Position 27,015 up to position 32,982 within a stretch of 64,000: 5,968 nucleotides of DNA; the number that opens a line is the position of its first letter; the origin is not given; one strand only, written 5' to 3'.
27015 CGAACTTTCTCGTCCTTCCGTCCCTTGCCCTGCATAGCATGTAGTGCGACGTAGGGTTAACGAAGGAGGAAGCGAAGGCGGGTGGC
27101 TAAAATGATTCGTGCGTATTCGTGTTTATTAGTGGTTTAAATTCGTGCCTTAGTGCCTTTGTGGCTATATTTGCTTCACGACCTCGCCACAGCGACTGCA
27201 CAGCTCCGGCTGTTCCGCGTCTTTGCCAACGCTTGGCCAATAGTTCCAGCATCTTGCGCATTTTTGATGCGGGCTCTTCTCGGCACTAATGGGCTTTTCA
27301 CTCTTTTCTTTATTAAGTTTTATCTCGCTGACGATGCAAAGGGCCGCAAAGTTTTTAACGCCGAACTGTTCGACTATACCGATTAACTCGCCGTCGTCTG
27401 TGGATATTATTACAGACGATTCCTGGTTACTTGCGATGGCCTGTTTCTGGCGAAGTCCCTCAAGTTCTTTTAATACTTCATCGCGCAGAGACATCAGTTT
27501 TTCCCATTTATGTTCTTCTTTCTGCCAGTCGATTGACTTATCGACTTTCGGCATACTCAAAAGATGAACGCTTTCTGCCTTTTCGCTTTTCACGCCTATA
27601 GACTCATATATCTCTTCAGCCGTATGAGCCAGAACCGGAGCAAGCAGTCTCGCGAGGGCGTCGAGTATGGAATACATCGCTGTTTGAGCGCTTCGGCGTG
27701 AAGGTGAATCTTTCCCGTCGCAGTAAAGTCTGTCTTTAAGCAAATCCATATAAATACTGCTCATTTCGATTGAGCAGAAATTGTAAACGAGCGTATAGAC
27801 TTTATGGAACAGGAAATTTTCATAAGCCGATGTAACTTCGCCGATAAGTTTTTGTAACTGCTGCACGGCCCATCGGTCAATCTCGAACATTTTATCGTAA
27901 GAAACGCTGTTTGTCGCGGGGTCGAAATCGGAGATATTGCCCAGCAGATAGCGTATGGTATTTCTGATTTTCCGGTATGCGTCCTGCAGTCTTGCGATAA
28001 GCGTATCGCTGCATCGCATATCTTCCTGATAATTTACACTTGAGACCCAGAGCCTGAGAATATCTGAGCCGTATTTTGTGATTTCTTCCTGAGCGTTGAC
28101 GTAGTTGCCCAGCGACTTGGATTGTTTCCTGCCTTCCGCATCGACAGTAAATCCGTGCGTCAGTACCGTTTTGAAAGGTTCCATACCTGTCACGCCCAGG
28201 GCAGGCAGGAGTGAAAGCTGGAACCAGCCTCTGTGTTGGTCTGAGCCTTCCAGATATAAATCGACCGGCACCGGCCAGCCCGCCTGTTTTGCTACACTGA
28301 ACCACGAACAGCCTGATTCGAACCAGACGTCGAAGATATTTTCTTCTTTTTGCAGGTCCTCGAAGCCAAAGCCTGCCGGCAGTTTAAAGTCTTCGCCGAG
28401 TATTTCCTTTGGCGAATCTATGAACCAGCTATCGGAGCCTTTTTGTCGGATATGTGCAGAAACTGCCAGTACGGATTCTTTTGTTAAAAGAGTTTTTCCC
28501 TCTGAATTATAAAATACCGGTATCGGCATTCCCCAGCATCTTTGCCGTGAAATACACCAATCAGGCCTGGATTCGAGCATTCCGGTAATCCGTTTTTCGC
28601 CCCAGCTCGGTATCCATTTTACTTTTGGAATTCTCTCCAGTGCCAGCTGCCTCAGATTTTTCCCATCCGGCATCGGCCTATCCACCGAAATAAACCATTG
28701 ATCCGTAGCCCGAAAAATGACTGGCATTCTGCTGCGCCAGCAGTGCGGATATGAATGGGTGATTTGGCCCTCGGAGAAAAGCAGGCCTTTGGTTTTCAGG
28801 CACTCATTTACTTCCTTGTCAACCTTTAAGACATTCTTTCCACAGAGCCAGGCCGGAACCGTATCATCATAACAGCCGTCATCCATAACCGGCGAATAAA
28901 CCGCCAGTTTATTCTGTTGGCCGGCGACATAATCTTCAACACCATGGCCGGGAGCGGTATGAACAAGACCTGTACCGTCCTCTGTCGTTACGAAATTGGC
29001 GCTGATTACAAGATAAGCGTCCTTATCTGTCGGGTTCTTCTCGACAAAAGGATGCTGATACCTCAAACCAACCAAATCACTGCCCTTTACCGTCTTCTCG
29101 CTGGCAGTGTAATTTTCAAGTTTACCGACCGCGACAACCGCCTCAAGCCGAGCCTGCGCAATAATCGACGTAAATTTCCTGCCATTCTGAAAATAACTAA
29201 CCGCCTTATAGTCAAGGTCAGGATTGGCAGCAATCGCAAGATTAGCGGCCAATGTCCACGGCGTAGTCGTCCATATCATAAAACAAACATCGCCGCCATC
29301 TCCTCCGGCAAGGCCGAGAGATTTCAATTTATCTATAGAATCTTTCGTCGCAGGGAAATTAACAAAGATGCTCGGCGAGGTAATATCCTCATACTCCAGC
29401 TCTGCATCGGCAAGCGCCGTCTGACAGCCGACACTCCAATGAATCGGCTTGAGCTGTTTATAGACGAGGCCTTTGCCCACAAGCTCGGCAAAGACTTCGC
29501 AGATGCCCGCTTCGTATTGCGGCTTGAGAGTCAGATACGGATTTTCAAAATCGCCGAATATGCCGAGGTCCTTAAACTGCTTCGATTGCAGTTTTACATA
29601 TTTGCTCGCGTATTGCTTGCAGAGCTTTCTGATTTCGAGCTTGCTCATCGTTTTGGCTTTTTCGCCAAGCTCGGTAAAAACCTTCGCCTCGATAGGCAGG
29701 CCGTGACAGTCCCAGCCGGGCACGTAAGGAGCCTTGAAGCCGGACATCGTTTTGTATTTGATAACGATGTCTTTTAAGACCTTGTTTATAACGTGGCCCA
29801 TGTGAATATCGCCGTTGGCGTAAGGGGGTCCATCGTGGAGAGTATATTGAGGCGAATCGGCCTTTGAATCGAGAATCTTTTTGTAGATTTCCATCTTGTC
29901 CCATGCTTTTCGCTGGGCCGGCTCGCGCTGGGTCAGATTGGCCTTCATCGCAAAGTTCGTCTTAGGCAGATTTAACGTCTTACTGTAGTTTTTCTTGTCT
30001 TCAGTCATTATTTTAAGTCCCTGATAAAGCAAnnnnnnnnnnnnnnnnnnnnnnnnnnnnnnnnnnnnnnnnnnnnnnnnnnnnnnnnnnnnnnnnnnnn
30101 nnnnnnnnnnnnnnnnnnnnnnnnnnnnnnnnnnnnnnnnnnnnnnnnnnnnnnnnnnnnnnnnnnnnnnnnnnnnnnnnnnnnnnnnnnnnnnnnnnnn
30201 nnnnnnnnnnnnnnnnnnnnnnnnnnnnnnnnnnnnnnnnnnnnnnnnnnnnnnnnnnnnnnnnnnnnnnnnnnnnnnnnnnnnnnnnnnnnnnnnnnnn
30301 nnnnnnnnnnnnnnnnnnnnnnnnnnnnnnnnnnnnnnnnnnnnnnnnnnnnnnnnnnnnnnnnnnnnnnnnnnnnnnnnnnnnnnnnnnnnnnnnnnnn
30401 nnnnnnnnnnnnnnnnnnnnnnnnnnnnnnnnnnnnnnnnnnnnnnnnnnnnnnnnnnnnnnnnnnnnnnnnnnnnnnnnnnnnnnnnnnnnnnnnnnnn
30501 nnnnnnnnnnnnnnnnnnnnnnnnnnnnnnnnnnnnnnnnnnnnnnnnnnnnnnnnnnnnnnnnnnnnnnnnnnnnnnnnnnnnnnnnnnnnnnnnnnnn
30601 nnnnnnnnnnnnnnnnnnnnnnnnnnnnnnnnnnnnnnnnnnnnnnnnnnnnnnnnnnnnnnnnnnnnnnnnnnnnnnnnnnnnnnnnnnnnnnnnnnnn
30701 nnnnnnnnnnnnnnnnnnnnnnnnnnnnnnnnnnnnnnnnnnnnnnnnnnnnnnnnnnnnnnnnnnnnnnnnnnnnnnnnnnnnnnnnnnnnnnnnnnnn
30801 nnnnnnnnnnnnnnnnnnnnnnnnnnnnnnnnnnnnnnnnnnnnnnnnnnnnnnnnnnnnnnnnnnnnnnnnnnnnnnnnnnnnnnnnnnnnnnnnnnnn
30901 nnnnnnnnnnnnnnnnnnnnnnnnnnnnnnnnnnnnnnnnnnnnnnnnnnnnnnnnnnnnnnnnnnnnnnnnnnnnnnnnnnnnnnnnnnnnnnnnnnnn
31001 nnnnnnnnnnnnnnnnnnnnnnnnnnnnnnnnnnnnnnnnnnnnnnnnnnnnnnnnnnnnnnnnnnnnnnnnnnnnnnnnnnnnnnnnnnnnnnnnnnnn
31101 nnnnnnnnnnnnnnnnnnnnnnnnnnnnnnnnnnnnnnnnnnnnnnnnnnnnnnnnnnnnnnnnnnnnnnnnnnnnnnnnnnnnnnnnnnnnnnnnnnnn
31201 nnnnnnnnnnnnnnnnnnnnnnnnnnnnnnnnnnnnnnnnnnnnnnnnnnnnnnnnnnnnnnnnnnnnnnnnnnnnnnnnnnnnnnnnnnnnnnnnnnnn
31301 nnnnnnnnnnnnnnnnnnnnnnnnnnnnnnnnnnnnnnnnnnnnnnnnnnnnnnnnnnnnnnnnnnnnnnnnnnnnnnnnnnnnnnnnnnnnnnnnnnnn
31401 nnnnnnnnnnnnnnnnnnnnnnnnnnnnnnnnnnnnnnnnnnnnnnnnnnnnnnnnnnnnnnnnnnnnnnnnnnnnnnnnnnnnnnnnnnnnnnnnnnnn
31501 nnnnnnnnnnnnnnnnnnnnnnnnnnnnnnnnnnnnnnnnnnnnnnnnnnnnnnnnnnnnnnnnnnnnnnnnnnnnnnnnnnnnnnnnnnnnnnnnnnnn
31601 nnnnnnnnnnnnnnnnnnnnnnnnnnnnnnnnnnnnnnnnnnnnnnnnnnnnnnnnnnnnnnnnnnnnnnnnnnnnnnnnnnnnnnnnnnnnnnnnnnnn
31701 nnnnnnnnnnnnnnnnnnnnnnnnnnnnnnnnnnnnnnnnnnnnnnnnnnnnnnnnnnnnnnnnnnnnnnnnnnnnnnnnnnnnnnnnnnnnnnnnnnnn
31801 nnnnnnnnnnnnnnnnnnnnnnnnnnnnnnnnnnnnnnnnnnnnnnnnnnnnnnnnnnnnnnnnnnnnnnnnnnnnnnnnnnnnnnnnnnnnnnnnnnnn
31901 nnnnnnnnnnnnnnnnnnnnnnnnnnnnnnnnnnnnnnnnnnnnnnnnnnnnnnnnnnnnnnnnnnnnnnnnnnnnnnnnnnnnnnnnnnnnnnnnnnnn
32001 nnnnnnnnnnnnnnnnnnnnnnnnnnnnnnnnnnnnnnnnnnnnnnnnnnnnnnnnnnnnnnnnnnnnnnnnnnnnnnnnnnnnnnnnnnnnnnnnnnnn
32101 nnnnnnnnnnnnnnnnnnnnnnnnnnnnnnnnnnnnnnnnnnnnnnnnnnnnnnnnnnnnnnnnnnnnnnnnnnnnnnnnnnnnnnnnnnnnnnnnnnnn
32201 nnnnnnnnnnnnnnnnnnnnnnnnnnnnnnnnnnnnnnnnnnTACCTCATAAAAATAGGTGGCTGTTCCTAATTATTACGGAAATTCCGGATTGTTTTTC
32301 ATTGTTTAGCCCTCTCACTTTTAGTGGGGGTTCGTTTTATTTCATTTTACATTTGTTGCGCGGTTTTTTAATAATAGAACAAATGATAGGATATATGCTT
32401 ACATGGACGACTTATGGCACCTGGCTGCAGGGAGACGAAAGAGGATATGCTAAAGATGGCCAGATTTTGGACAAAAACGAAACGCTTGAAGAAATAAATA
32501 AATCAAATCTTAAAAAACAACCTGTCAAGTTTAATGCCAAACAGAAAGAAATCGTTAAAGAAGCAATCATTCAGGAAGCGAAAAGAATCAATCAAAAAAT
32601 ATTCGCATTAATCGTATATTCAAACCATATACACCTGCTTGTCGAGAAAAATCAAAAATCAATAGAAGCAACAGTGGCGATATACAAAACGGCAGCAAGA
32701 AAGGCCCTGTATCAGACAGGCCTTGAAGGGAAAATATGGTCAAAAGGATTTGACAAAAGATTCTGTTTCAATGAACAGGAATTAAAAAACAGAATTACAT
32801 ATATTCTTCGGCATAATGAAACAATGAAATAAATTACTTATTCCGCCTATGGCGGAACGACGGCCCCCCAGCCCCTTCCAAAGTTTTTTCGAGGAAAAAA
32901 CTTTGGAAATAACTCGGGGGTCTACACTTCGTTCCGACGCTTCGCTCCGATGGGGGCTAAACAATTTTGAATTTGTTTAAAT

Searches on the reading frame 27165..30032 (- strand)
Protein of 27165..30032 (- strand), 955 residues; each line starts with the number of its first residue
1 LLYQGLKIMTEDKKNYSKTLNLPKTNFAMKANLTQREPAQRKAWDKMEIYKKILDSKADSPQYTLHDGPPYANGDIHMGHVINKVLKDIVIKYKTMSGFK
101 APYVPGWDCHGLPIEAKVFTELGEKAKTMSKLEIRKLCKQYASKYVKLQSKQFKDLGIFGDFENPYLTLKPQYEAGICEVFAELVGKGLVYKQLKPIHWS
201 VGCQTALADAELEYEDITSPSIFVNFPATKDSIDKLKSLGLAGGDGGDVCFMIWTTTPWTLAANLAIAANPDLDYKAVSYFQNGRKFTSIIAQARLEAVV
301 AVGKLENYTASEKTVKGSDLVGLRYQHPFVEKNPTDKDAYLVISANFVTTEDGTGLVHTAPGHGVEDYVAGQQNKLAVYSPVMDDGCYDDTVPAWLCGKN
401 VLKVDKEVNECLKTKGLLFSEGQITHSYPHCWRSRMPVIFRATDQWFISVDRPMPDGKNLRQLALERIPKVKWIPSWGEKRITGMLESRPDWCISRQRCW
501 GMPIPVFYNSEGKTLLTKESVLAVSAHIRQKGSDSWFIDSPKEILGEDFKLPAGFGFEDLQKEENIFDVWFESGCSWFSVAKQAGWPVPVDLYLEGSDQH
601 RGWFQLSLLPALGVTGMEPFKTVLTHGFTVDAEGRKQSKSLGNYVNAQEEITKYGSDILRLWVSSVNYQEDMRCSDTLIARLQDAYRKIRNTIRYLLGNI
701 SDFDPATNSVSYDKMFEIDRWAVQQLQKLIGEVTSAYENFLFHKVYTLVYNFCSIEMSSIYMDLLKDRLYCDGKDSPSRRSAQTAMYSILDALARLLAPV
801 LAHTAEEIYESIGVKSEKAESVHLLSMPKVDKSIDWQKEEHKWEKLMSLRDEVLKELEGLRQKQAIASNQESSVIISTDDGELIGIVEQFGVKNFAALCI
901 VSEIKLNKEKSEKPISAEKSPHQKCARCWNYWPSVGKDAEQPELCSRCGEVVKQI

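Call 33: search_protein_families(library=pfam, proteins=[window:27165-30032:-], max_evalue=0.01)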
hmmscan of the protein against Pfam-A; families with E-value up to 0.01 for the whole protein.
window:27165-30032:- (955 aa): 5 families
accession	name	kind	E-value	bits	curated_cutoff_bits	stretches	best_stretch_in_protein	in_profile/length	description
PF00133.28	tRNA-synt_1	-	1.1e-131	439.9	22.7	1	42-674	4-413/414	tRNA synthetases class I (I, L, M and V)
PF08264.19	Anticodon_1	-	4.5e-35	121.1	25.1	1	719-876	1-148/148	Anticodon-binding domain of tRNA ligase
PF09334.17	tRNA-synt_1g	-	2.7e-21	76.2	20.1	2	70-213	8-136/391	tRNA synthetases class I (M)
PF01406.26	tRNA-synt_1e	-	2.1e-09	37.6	27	1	623-681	240-298/301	tRNA synthetases class I (C) catalytic domain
PF06827.20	zf-FPG_IleRS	-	1.5e-06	28.3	21.3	1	923-948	2-27/30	Zinc finger found in FPG and IleRS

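Call 62: find_encoding_contigs(protein=window:27165-30008:-, flank=3000, max_places=8)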
Protein window:27165-30008:- (947 aa): no gene with exactly this product is on record in the collection.

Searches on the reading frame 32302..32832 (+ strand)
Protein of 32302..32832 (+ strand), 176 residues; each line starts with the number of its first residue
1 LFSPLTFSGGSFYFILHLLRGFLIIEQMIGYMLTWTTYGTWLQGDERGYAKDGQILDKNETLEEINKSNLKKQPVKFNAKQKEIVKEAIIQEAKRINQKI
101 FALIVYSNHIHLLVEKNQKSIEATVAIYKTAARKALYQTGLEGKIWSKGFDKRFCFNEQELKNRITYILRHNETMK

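Call 33: search_protein_families(library=pfam, proteins=[window:32302-32832:+], max_evalue=0.01)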
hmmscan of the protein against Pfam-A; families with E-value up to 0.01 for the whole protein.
window:32302-32832:+ (176 aa): 1 family
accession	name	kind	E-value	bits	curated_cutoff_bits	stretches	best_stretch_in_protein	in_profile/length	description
PF01797.21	Y1_Tnp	-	5.7e-05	23.7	23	1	77-151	20-102/121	Transposase IS200 like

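Call 37: search_protein_families(library=ncbifam, proteins=[window:32383-32829:+], max_evalue=0.01)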
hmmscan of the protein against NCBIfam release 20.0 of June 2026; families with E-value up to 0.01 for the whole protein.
seq(149 aa): 2 families
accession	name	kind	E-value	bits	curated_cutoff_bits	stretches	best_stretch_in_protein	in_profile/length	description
NF047646.1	REP_Tyr_transpos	equivalog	6.8e-10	39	80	1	44-142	20-128/146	REP-associated tyrosine transposase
NF033573.1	transpos_IS200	equivalog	0.00054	20.2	55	1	50-121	26-105/126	IS200/IS605 family transposase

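Call 38: find_homologous_proteins(query=window:32383-32829:+)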
Query seq(149 aa) (149 aa): 504 proteins with E <= 0.001 among 530 candidates; the best 120 are listed.
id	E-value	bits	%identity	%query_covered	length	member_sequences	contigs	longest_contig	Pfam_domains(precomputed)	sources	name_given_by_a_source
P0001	1.9e-89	315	100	97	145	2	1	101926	-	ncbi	ncbi:MAG: transposase [Phycisphaerae bacterium]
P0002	2.7e-78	278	83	100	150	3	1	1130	-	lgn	-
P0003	3.1e-78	278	84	98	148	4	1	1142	-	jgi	jgi:REP element-mobilizing transposase RayT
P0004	9.4e-75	267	82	98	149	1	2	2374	-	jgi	jgi:REP element-mobilizing transposase RayT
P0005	5.2e-73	261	79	99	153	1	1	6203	-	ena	-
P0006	8.6e-73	261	79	97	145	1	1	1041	-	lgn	-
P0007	1.8e-70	253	77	99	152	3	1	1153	PF01797.22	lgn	-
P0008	2.0e-68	246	76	97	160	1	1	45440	PF01797.22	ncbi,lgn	-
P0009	8.2e-66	238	74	97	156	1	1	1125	-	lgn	-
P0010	1.9e-62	227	69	100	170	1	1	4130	-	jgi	jgi:REP element-mobilizing transposase RayT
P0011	1.6e-61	224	69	97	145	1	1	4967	-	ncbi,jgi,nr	ncbi:MAG: hypothetical protein BWY69_00898 [Planctomycetes bacterium ADurb.Bin401]|nr:MAG: hypotheti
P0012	1.8e-58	214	68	95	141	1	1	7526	-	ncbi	-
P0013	5.8e-55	203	66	98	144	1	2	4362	-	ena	-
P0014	6.7e-55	203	66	98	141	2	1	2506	-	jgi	jgi:REP element-mobilizing transposase RayT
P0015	7.8e-51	189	58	98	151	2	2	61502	PF01797.22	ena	-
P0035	8.1e-48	180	55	98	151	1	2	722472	PF01797.22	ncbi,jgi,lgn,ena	ncbi:MAG: transposase [Sedimentisphaerales bacterium]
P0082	3.1e-46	175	56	97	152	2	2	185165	PF01797.22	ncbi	ncbi:MAG: transposase [Sedimentisphaerales bacterium]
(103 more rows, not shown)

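Call 39: find_encoding_contigs(protein=P0035, flank=4000, max_places=3)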
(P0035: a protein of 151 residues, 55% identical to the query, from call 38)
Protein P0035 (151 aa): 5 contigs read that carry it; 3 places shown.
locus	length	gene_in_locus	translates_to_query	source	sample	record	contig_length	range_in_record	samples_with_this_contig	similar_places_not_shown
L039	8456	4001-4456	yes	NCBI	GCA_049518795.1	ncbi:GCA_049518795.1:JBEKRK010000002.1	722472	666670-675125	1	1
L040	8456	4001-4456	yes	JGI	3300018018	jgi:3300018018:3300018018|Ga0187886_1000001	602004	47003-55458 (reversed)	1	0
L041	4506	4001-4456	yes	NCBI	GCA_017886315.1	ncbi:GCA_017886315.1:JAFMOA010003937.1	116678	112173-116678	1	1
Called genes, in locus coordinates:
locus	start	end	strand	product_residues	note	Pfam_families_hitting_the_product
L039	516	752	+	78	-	PF01016:Ribosomal_L27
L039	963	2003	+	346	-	PF01018:GTP1_OBG, PF01926:MMR_HSR1, PF02421:FeoB_N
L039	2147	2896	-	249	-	-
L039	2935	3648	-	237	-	-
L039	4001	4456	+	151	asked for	PF01797:Y1_Tnp (weak)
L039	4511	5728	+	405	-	PF00375:SDF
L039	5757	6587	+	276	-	PF03309:Pan_kinase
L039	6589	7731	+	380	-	PF10396:TrmE_N, PF00005:ABC_tran (faint), PF12631:MnmE_helical (weak), PF02421:FeoB_N, PF01926:MMR_HSR1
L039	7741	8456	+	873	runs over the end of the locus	PF01624:MutS_I, PF05188:MutS_II, PF05192:MutS_III, PF05190:MutS_IV, PF00488:MutS_V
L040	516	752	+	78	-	PF01016:Ribosomal_L27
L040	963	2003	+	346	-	PF01018:GTP1_OBG, PF01926:MMR_HSR1, PF02421:FeoB_N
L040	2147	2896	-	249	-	-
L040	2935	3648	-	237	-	-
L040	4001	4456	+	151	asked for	PF01797:Y1_Tnp (weak)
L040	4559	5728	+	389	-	PF00375:SDF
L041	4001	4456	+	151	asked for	PF01797:Y1_Tnp (weak)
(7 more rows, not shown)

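Call 40: find_encoding_contigs(protein=P0008, flank=4000, max_places=3)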
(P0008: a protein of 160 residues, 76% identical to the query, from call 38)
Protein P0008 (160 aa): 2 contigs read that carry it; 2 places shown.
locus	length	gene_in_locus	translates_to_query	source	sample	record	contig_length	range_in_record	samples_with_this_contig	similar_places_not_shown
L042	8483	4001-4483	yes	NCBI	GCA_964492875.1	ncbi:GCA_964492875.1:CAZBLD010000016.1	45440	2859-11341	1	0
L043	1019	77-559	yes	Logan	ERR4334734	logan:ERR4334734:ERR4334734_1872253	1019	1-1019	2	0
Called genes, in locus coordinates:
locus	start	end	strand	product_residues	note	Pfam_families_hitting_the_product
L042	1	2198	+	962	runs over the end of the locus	PF04313:HSDR_N (faint), PF02384:N6_Mtase, PF01170:UPF0020 (faint), PF20473:MmeI_Mtase, PF07669:Eco57I, PF12950:TaqI_C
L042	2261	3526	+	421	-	PF27096:UvrC_M, PF02151:UVR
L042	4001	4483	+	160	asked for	PF01797:Y1_Tnp (weak)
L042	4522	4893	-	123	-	PF05099:TerB (weak)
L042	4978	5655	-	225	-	-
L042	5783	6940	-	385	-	PF00465:Fe-ADH, PF13685:Fe-ADH_2, PF25137:ADH_Fe_C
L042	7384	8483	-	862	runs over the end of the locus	PF02861:Clp_N, PF23569:NBD_SMAX1, PF00004:AAA, PF17871:AAA_lid_9, PF00004:AAA, PF07724:AAA_2, PF07728:AAA_5, PF10431:ClpB_D2-small, +6 more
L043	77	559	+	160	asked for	PF01797:Y1_Tnp (weak)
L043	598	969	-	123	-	PF05099:TerB (weak)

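Call 41: find_encoding_contigs(protein=P0082, flank=4000, max_places=3)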
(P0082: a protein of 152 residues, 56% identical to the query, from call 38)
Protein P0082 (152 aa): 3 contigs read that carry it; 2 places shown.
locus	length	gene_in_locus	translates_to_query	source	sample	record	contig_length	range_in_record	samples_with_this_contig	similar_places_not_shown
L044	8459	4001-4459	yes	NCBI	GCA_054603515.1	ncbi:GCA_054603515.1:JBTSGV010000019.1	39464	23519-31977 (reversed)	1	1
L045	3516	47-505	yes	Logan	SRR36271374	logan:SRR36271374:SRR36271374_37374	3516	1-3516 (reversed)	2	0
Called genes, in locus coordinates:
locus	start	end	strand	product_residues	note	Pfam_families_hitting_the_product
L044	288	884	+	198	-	-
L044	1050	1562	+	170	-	-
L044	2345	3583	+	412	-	-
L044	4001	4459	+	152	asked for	PF01797:Y1_Tnp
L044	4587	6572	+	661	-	PF00270:DEAD (faint), PF04851:ResIII, PF17757:UvrB_inter, PF27431:UvrB_3rd, PF00271:Helicase_C, PF12344:UvrB, PF02151:UVR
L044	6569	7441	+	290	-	PF02749:QRPTase_N, PF01729:QRPTase_C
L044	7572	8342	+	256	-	PF03099:BPL_LplA_LipB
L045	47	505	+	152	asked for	PF01797:Y1_Tnp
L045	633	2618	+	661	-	PF00270:DEAD (faint), PF04851:ResIII, PF17757:UvrB_inter, PF27431:UvrB_3rd, PF00271:Helicase_C, PF12344:UvrB, PF02151:UVR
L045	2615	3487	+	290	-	PF02749:QRPTase_N, PF01729:QRPTase_C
